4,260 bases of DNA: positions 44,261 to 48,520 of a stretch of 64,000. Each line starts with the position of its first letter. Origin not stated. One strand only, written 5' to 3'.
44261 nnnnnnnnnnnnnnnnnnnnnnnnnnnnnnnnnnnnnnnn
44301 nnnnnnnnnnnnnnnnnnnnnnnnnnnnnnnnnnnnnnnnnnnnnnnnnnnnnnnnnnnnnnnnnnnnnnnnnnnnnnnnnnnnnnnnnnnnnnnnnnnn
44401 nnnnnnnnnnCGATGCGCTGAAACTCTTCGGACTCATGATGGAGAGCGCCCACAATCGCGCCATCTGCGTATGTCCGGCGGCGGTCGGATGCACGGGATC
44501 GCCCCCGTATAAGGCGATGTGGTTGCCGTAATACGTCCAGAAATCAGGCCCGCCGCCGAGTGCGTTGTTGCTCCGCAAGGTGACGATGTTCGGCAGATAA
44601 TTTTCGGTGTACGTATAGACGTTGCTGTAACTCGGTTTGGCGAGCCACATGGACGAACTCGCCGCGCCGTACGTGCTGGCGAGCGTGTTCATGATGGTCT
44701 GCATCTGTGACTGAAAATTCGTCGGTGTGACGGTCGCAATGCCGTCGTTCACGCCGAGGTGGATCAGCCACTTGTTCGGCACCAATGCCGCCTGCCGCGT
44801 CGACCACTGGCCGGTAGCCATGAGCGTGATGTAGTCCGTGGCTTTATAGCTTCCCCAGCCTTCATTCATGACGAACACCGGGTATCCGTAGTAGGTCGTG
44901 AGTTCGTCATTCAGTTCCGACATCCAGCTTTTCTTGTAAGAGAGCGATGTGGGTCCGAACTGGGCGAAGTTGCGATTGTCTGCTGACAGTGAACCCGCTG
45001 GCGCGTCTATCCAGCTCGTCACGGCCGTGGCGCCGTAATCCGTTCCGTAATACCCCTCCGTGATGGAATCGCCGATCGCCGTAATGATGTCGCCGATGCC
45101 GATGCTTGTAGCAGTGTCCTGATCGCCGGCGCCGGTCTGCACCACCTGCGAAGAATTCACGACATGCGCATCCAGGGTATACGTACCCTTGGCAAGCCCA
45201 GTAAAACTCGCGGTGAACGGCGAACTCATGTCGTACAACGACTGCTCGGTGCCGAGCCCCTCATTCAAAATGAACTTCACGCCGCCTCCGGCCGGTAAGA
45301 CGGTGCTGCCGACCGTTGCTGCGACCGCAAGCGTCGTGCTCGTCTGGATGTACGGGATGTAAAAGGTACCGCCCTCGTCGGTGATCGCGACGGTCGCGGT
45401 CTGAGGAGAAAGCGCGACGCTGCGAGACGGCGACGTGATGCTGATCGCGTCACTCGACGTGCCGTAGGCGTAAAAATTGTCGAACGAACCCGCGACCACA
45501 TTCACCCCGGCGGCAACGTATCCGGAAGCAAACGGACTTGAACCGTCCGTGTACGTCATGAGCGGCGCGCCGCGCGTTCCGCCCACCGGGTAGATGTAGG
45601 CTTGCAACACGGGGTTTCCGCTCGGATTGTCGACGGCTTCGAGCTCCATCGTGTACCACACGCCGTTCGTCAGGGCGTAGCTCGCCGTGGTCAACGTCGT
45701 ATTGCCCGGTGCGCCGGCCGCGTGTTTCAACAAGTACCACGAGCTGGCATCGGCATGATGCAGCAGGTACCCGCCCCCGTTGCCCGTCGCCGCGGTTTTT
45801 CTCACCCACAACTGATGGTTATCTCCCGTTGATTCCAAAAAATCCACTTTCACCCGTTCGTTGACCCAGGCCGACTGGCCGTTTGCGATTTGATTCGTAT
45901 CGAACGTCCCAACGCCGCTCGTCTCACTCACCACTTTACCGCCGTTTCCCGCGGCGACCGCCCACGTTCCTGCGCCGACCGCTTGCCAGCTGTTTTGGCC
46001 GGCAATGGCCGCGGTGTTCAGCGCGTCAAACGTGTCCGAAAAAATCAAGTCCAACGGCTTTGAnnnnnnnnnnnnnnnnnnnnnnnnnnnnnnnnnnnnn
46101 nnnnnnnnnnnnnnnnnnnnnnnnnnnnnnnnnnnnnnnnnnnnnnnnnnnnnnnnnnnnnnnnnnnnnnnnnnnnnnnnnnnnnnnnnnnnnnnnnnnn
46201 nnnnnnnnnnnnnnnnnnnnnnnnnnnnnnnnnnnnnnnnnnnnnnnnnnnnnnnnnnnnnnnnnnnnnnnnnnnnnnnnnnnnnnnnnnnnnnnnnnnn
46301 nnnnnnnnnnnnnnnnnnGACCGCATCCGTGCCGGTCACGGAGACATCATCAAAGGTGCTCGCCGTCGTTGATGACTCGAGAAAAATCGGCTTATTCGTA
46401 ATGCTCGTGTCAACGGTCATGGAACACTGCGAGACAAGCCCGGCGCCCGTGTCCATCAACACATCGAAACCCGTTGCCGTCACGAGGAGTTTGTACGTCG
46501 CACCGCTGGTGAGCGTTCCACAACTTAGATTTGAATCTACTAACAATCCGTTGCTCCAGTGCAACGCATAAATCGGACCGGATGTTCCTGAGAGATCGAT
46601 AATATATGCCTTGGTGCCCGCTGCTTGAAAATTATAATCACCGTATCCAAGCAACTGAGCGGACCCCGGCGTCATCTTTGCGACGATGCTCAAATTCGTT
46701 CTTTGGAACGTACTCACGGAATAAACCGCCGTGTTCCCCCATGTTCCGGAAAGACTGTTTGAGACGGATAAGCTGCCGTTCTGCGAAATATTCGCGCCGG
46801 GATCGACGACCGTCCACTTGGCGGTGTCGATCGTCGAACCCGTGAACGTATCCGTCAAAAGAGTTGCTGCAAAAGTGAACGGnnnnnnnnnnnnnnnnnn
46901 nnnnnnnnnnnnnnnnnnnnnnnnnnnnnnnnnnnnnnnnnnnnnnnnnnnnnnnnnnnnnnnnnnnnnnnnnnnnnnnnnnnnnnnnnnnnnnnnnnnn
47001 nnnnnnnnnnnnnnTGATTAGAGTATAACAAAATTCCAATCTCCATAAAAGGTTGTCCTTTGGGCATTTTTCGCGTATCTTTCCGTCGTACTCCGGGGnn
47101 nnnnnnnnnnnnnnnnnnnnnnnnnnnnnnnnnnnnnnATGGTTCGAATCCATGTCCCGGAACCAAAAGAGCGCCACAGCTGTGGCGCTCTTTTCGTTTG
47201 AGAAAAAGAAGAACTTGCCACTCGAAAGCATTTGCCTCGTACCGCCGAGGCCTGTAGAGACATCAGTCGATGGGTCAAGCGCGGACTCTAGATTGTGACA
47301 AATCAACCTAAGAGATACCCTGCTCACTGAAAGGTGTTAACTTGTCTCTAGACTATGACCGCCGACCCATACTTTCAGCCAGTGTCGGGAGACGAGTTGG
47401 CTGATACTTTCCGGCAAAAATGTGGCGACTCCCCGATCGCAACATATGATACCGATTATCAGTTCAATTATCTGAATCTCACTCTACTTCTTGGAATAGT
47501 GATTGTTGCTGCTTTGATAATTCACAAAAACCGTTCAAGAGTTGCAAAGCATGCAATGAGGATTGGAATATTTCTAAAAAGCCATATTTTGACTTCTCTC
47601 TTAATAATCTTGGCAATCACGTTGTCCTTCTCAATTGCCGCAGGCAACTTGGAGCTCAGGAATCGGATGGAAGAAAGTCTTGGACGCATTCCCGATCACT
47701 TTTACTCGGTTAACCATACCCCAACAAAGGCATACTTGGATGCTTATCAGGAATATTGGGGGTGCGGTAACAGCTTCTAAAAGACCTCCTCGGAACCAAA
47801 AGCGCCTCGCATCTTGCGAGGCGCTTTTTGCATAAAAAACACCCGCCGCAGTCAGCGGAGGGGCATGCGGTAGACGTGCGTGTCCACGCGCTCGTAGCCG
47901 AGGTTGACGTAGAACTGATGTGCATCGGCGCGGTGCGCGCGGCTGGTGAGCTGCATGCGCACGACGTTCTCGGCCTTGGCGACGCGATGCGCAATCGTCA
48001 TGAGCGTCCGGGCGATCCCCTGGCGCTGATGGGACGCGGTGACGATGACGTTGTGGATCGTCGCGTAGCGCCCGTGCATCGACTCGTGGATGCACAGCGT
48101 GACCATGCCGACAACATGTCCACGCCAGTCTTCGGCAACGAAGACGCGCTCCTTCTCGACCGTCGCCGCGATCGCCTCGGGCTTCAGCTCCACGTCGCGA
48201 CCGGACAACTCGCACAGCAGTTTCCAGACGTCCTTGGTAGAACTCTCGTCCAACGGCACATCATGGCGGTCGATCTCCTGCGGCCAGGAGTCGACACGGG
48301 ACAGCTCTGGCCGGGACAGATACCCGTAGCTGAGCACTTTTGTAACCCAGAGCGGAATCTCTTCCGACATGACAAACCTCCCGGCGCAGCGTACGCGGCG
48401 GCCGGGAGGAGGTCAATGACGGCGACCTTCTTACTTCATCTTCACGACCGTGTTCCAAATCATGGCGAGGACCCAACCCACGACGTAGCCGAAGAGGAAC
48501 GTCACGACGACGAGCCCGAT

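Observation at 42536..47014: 1492-aa secreted FN3-rich protein carrying an SGNH/GDSL esterase domain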

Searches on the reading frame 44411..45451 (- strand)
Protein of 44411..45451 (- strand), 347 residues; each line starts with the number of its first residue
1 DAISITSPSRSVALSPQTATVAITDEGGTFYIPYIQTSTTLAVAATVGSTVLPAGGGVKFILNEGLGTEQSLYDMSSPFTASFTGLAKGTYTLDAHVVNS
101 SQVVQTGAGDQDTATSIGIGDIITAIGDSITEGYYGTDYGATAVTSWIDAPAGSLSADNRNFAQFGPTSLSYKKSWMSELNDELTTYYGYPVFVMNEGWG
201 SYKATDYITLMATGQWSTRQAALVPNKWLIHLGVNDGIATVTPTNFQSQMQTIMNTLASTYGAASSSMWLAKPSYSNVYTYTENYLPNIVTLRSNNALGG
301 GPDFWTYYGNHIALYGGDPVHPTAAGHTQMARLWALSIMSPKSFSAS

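Call 17: search_solved_structures(query=A1, max_evalue=1, show_alignments=3)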
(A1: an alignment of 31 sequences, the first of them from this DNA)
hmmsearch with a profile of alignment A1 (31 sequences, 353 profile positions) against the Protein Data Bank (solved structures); distinct sequences matched with E-value up to 1: 40.
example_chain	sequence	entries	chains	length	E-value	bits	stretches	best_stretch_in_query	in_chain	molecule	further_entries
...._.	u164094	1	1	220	1.6e-06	30.4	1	183-346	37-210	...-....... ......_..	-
7c2a_A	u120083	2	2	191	2.9e-05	26.2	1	195-348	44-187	SGNH-hydrolase family esterase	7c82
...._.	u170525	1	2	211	9.8e-05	24.5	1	231-340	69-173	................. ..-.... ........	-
5tid_A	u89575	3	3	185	9.8e-05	24.5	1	185-342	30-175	Acyl-CoA thioesterase I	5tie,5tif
7c2d_A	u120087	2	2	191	0.00013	24.2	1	195-348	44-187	SGNH-hydrolase family esterase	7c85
1jrl_A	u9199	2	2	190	0.00016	23.8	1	185-342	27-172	Acyl-CoA Thioesterase I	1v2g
4q9a_A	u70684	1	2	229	0.00026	23.1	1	216-343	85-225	Tat pathway signal sequence domain protein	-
7c2c_A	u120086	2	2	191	0.00031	22.9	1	195-348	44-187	SGNH-hydrolase family esterase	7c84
3hp4_A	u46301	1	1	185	0.00032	22.8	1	199-330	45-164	GDSL-esterase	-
5tic_A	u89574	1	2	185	0.00033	22.8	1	185-342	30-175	Acyl-CoA thioesterase I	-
1ivn_A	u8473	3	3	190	0.00036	22.7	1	185-342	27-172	Thioesterase I | Acyl-CoA thioesterase I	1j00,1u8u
9ge8_T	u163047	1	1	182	0.00047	22.3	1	185-342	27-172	Thioesterase 1/protease 1/lysophospholipase L1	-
7c23_A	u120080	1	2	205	0.00055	22.1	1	193-338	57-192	Carboxylesterase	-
4iyj_A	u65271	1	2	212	0.00071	21.7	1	199-344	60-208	GDSL-like protein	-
9hi5_A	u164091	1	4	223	0.00074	21.6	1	199-346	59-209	GDSL-like protein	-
2o14_A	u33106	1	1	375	0.0015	20.6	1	213-345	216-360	Hypothetical protein yxiM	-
6njc_A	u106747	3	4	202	0.056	15.5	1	226-322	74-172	Sialate O-acetylesterase | Lysophospholipase L1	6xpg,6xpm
7pzg_AAA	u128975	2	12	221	0.071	15.1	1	226-322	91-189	Lysophospholipase L1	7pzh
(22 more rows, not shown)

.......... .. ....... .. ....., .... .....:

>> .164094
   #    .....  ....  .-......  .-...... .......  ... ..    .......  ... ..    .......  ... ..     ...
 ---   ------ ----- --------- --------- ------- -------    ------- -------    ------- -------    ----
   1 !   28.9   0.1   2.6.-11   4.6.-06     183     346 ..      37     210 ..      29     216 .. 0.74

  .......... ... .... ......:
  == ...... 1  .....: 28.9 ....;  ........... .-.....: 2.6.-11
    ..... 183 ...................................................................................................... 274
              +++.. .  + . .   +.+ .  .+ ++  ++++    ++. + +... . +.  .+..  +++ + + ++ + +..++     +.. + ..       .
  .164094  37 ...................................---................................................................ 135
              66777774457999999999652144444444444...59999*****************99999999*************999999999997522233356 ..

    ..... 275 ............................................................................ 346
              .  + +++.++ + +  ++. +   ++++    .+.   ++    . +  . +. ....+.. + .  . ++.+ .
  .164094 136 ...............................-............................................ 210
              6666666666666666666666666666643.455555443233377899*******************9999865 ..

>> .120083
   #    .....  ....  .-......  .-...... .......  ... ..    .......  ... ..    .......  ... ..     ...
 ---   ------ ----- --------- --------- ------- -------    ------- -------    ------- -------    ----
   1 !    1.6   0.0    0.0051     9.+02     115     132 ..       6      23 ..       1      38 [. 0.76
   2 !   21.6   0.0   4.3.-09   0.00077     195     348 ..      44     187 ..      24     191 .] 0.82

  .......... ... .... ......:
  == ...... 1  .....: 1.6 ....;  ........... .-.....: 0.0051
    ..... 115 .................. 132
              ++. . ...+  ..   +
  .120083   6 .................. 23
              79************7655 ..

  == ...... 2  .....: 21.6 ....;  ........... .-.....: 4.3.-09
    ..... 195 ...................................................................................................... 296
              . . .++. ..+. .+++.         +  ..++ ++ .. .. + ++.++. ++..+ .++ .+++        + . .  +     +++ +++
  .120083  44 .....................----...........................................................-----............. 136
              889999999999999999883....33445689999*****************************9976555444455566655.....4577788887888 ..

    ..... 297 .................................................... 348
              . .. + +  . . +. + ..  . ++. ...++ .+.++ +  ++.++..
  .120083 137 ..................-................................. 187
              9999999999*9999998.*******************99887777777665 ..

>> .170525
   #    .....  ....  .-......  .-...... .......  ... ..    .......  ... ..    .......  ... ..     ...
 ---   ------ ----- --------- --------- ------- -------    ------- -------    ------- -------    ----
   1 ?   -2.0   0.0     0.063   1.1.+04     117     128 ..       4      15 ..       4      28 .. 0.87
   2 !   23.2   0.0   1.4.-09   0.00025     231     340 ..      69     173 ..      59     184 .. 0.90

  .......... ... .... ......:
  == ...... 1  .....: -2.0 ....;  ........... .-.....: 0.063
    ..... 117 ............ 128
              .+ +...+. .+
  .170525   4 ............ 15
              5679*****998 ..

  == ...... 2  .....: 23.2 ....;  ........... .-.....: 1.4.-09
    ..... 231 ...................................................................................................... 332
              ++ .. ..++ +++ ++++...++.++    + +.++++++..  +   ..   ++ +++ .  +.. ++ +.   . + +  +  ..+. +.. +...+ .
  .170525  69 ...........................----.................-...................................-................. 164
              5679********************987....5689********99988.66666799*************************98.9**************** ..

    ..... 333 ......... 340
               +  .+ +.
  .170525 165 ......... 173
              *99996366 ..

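Call 25: predict_structure(alignment_id=A1)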
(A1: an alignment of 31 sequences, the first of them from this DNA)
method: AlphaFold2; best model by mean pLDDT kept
length: 347 residues; sequences in the alignment: 31
mean_pLDDT: 86.9   pTM: 0.88
mean pLDDT of the five models: 86.9, 86.8, 85.4, 84.8, 84.4
residues with pLDDT >= 90: 202; 70-90: 105; 50-70: 32; < 50: 8
segments of 3 or more residues with pLDDT < 50: 167-169, 343-347
pLDDT, mean of each block of 10 residues (from residue 1): 70 75 83 95 87 88 88 94 96 94 85 94 91 69 77 89 62 83 96 91 95 91 95 91 96 98 96 76 90 94 91 81 89 92 49
secondary structure, 60 per line:
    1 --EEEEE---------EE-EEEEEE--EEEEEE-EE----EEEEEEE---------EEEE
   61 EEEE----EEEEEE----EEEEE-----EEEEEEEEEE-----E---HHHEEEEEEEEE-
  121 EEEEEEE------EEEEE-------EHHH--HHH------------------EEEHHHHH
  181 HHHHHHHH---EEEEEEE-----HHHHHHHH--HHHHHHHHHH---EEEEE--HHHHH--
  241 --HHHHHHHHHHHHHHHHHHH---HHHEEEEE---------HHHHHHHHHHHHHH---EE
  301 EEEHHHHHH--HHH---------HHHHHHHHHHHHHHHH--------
elements in order: E3-7 E20-25 E28-33 E41-47 E57-64 E69-74 E79-83 E89-98 E111-119 E121-127 E134-138 E173-175 H176-188 E192-198 H204-211 H214-223 E227-231 H234-238 H243-261 E268-272 H282-295 E299-303 H304-309 H324-339

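Call 28: fold_search(model_id=the predicted structure, library=pdb)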
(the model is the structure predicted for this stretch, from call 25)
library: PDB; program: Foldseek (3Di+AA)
matches with E <= 10: 1551; with E <= 0.001: 83
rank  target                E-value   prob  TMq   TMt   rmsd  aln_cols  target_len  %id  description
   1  7kmm_B                4.7e-09  1.00  0.49  0.41   8.7       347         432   13  Crystal structure of XAC1771, a novel carbohydrate acetylesterase from Xanthomonas citri (released 2021-05-26)
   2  2o14                  7.6e-09  1.00  0.43  0.42  14.2       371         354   15  X-Ray Crystal Structure of Protein YXIM_BACsu from Bacillus subtilis. Northeast Structural Genomics Consortium Target SR (released 2006-12-12)
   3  7kmm_A                9.1e-09  1.00  0.48  0.40   9.1       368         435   12  Crystal structure of XAC1771, a novel carbohydrate acetylesterase from Xanthomonas citri (released 2021-05-26)
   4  1yzf                  1.2e-08  1.00  0.44  0.76   5.2       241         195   17  Crystal structure of the lipase/acylhydrolase from Enterococcus faecalis (released 2005-04-12)
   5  8f9p_A                1.2e-08  1.00  0.43  0.33  10.0       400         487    9  Dog sialic acid esterase (SIAE) inactive mutant S128A (released 2024-05-29)
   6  4q9a_B                1.4e-08  1.00  0.46  0.71   4.6       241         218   16  Crystal structure of a putative GDSL-like lipase (PARMER_00689) from Parabacteroides merdae ATCC 43184 at 2.86 A resol (released 2014-06-25)
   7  4q9a_A                1.8e-08  1.00  0.44  0.67   5.6       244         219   15  Crystal structure of a putative GDSL-like lipase (PARMER_00689) from Parabacteroides merdae ATCC 43184 at 2.86 A resol (released 2014-06-25)
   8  5bn1_A                2.5e-08  1.00  0.43  0.65   5.8       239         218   17  Structure of Axe2-W215I, an acetyl xylan esterase from Geobacillus stearothermophilus (released 2016-06-29)
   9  8f9q_A                3.2e-08  1.00  0.41  0.31  10.6       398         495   11  Guinea pig sialic acid esterase (SIAE) (released 2024-05-29)
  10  4xvh                  3.8e-08  1.00  0.38  0.40  14.0       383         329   16  Crystal structure of a Corynascus thermopiles (Myceliophthora fergusii) carbohydrate esterase family 2 (CE2) enzyme plus (released 2015-02-11)
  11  8f9o_A                4.0e-08  1.00  0.47  0.35   9.3       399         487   10  Dog sialic acid esterase (SIAE) (released 2024-05-29)
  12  7tog                  5.8e-08  1.00  0.39  0.36  14.1       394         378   12  Crystal structure of carbohydrate esterase PbeAcXE, apoenzyme (released 2022-04-13)
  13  5jd3_G                6.9e-08  1.00  0.45  0.69   4.4       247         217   16  Crystal structure of LAE5, an alpha/beta hydrolase enzyme from the metagenome of Lake Arreo, Spain (released 2016-05-04)
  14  7toh_A                9.3e-08  1.00  0.38  0.35  14.0       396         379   13  Crystal structure of carbohydrate esterase PbeAcXE, in complex with MeGlcpA-Xylp (released 2022-04-13)
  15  3w7v_A                9.9e-08  1.00  0.44  0.68   5.6       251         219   17  Crystal Structure of Axe2, an Acetylxylan Esterase from Geobacillus stearothermophilus (released 2014-02-12)
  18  1jrl                  3.1e-07  1.00  0.44  0.80   3.6       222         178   16  Crystal structure of E. coli Lysophospholiase L1/Acyl-CoA Thioesterase I/Protease I L109P mutant (released 2003-07-08)
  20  1u8u                  4.1e-07  1.00  0.44  0.81   3.7       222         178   16  E. coli Thioesterase I/Protease I/Lysophospholiase L1 in complexed with octanoic acid (released 2005-04-05)
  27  1ivn                  1.1e-06  1.00  0.44  0.80   3.7       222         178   16  E.coli Thioesterase I/Protease I/Lysophospholiase L1 (released 2003-07-08)
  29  9d84_A                1.2e-06  1.00  0.43  0.21   5.0       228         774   14  Shigella flexneri bacteriophage B2 Gp48 and Gp49 (released 2025-01-15)
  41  1j00                  3.8e-06  1.00  0.44  0.81   3.7       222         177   16  E. coli Thioesterase I/Protease I/Lysophospholipase L1 in complexed with diethyl phosphono moiety (released 2003-07-08)
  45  9yf5_LA               5.4e-06  1.00  0.43  0.15  11.5       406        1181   10  N4 Empty Particle C6 Tail (released 2025-12-24)
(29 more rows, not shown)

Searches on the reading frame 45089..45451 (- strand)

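Call 14: search_protein_families(library=pfam, max_evalue=5, proteins=[window:45089-45451:-])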
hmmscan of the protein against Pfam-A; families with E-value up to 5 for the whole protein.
seq(121 aa): 1 family
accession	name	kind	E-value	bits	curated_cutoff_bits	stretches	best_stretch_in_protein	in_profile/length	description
PF07495.19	Y_Y_Y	-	0.11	12.9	26.6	1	76-101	27-50/65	Y_Y_Y domain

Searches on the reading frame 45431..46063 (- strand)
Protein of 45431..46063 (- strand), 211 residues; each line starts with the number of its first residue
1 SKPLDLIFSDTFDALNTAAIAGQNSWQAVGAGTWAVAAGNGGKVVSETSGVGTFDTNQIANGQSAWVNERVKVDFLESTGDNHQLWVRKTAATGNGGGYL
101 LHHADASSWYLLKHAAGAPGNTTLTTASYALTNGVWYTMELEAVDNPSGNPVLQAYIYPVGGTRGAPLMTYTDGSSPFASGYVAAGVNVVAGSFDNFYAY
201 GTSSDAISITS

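Call 14: search_protein_families(library=pfam, max_evalue=5, proteins=[window:45431-46063:-])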
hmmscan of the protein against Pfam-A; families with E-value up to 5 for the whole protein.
seq(211 aa): 1 family
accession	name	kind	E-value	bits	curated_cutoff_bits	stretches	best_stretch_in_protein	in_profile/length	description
PF22237.3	SO2946-like_C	-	0.0095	16.4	27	1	120-164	85-125/163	SO2946-like, C-terminal domain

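Call 84: search_solved_structures(query=A8, max_evalue=10)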
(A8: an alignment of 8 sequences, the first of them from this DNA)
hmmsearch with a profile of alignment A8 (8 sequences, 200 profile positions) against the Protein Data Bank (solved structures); distinct sequences matched with E-value up to 10: 0.

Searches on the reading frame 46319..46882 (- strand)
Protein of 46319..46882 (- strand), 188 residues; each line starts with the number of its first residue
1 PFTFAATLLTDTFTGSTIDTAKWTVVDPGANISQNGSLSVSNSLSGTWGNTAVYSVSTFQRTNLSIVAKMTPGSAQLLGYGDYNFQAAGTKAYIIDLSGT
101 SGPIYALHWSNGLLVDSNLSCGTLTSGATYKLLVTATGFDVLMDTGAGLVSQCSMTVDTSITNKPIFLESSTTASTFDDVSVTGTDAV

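Call 14: search_protein_families(library=pfam, max_evalue=5, proteins=[window:46319-46882:-])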
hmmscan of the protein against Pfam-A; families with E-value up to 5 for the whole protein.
seq(188 aa): 0 families

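Call 83: search_solved_structures(query=A7, max_evalue=10)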
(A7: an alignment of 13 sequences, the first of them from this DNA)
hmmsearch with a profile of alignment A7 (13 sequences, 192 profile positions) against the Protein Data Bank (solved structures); distinct sequences matched with E-value up to 10: 8.
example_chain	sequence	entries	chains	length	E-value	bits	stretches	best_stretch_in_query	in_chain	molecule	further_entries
8pjv_A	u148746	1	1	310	8.4e-06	28.9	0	39-77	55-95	SAKe6DR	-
4ate_A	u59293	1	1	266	0.28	14.1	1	4-28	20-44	BETA-PORPHYRANASE A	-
3ilf_A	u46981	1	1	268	0.42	13.5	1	4-29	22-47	porphyranase A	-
2a7b_A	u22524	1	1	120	0.62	13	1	52-120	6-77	gamma-adaptin appendage domain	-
1gyu_A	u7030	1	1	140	0.85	12.5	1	52-120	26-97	ADAPTER-RELATED PROTEIN COMPLEX 1 GAMMA 1 SUBUNIT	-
9efl_A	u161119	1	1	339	0.86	12.5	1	5-24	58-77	BxMAGbovA, a GH16 carrageenase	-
1iu1_A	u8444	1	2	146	0.86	12.5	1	52-120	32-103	gamma1-adaptin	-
4wcx_A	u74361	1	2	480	1.6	11.6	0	99-150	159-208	Biotin and thiamin synthesis associated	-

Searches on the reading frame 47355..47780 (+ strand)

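Call 31: search_protein_families(library=pfam, max_evalue=0.01, proteins=[window:47355-47780:+])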
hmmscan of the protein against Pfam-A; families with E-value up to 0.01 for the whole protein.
window:47355-47780:+ (141 aa): 1 family
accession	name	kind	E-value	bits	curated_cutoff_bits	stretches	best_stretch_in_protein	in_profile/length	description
PF04172.21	LrgB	-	0.0035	17.2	25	1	34-94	43-104/214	LrgB-like family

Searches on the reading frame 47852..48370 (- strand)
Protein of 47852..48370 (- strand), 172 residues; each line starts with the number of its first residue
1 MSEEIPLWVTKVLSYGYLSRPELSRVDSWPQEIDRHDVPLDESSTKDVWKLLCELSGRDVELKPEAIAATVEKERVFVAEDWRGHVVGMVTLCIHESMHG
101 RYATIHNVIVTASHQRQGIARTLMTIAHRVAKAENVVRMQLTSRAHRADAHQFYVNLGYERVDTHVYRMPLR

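Call 31: search_protein_families(library=pfam, max_evalue=0.01, proteins=[window:47852-48370:-])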
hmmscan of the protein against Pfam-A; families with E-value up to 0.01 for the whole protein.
window:47852-48370:- (172 aa): 6 families
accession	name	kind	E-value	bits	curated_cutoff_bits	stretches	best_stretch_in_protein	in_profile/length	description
PF00583.31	Acetyltransf_1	-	1.6e-13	51.4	20.7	1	72-159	31-116/116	Acetyltransferase (GNAT) family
PF13508.13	Acetyltransf_7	-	6.2e-13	49.4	27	1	73-160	2-83/84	Acetyltransferase (GNAT) domain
PF13673.13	Acetyltransf_10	-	1.8e-11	44.5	23.6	1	63-165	18-113/128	Acetyltransferase (GNAT) domain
PF13527.13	Acetyltransf_9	-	5.4e-05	23.6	25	1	65-160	32-125/127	Acetyltransferase (GNAT) domain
PF08445.16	FR47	-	0.00053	20.3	22.1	1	95-165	14-83/86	FR47-like protein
PF13420.13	Acetyltransf_4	-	0.00055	20.4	24.3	1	67-162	41-137/155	Acetyltransferase (GNAT) domain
